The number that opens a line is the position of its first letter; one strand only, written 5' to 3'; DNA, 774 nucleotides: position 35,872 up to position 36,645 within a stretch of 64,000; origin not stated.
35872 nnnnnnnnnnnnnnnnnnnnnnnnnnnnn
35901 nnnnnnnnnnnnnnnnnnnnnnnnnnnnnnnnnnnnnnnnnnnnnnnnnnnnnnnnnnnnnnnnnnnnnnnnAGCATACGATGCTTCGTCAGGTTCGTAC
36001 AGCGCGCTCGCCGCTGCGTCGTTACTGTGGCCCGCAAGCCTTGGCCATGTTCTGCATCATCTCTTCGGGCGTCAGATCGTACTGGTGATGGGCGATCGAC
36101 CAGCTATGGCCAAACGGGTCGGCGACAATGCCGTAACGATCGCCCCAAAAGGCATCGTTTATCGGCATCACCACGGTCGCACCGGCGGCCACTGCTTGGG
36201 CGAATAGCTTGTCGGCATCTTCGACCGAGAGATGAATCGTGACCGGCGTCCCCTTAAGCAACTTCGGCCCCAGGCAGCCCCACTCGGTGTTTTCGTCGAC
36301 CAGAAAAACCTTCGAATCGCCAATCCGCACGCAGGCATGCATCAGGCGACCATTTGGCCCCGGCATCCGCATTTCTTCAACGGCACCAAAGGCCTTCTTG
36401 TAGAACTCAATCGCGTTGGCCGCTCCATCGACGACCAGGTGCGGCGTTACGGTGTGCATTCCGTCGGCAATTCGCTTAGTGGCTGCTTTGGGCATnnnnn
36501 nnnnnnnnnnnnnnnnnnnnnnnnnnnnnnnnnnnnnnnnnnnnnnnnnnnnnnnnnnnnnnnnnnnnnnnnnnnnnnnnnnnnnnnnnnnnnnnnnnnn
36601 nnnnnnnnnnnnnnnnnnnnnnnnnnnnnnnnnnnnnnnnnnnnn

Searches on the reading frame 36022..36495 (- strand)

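Call 58: search_protein_families(library=pfam, proteins=[window:36022-36495:-], max_evalue=0.1)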
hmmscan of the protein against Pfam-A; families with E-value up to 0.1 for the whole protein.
window:36022-36495:- (157 aa): 4 families
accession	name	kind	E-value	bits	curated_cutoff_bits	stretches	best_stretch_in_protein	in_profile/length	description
PF00903.31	Glyoxalase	-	7.1e-15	55.9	20.6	1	17-133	6-120/121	Glyoxalase/Bleomycin resistance protein/Dioxygenase superfamily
PF18029.7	Glyoxalase_6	-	2.4e-07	31.8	23.6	1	22-133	4-104/106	Glyoxalase-like domain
PF22656.2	At5g48480-like_N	-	1.6e-05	25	27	1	25-47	9-31/59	Glyoxalase At5g48480-like, N-terminal domain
PF22650.2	At5g48480-like_C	-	0.00099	19.9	27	1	87-132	2-47/50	Glyoxalase At5g48480-like C-terminal domain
